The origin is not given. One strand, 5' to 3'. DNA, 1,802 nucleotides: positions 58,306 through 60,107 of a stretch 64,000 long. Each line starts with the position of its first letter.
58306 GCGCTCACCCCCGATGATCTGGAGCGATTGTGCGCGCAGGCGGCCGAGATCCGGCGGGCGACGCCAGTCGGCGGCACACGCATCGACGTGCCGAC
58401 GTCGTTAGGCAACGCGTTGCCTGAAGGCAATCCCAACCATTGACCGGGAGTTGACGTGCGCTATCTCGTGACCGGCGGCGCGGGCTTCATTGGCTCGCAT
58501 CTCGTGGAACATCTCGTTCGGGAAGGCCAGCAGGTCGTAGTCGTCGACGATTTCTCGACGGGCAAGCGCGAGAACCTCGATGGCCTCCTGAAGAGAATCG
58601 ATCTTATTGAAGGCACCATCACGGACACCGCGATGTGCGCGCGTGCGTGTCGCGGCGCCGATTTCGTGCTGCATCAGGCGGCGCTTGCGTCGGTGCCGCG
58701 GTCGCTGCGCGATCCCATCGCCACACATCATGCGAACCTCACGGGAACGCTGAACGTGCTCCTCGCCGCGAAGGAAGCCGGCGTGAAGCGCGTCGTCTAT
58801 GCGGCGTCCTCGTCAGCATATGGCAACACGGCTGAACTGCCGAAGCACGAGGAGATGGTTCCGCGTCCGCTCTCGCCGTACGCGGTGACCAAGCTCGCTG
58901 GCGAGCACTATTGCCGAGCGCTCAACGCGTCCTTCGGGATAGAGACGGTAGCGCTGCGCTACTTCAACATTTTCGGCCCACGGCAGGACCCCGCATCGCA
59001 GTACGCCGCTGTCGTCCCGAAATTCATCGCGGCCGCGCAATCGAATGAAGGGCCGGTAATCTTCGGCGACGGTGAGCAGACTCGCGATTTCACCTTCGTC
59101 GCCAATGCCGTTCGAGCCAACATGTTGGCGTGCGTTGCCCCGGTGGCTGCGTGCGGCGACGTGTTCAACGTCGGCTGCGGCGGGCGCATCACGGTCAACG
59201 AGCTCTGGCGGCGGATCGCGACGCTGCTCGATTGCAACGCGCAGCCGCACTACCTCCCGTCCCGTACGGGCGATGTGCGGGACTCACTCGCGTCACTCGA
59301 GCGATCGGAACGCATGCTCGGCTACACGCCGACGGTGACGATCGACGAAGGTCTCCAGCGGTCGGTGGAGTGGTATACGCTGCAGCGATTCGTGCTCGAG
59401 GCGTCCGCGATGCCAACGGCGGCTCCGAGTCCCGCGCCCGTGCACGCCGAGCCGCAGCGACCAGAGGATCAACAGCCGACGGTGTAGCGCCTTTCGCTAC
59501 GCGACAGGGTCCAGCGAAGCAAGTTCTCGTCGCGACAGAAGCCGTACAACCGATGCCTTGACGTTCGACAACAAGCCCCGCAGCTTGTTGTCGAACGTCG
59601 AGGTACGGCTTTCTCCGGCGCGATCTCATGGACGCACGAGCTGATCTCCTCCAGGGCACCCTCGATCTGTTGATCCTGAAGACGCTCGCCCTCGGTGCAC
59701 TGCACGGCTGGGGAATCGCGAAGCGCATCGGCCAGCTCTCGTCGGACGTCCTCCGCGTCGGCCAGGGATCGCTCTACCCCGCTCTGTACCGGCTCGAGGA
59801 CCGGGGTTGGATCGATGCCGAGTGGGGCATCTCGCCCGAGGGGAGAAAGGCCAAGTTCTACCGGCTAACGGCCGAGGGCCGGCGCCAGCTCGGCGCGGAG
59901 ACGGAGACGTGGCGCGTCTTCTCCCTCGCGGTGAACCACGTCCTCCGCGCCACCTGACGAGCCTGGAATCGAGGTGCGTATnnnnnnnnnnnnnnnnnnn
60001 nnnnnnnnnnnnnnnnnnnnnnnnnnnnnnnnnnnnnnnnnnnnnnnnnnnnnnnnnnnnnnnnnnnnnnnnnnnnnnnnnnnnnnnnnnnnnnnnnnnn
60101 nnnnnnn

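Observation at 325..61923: One non-palindromic 8-mer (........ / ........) is massively over-represented and overrides codon preference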

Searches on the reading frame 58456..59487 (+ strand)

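Call 14: search_protein_families(library=pfam, proteins=[window:58456-59487:+])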
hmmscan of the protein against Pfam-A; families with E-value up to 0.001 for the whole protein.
window:58456-59487:+ (343 aa): 9 families
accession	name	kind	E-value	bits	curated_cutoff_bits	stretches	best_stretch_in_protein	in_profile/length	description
PF01370.27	Epimerase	-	1.1e-63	215.3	20.9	1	4-240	2-240/240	NAD dependent epimerase/dehydratase family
PF16363.11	GDP_Man_Dehyd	-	3.3e-52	178.4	27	1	4-301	1-330/332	GDP-mannose 4,6 dehydratase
PF01073.25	3Beta_HSD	-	3.5e-29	102.1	22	1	4-226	1-229/280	3-beta hydroxysteroid dehydrogenase/isomerase family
PF02719.21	Polysacc_synt_2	-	9.3e-19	68.1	20.2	1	4-263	2-252/293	Polysaccharide biosynthesis protein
PF13460.12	NAD_binding_10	-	3.7e-13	50.2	27.2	1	7-155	1-133/184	NAD(P)H-binding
PF07993.18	NAD_binding_4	-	8.8e-12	45.1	20.1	1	60-218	81-254/258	Male sterility protein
PF04321.23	RmlD_sub_bind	-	3.9e-11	43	27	1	1-160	1-143/287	RmlD substrate binding domain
PF05368.20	NmrA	-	1.2e-06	28.8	27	1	4-122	6-111/298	NmrA-like family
PF08659.16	KR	-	0.00072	20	22.6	0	3-34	3-34/180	KR domain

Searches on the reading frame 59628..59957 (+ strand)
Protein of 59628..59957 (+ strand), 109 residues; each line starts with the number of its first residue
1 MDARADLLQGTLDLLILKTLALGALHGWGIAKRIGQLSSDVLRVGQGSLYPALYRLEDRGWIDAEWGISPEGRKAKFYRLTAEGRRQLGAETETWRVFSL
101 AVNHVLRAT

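Call 15: search_protein_families(library=pfam, proteins=[window:59628-59957:+])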
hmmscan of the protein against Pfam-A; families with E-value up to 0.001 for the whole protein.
window:59628-59957:+ (109 aa): 1 family
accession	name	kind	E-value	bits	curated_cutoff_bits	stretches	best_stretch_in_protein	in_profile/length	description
PF03551.20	PadR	-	8.2e-20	71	27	1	16-89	1-74/75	Transcriptional regulator PadR-like family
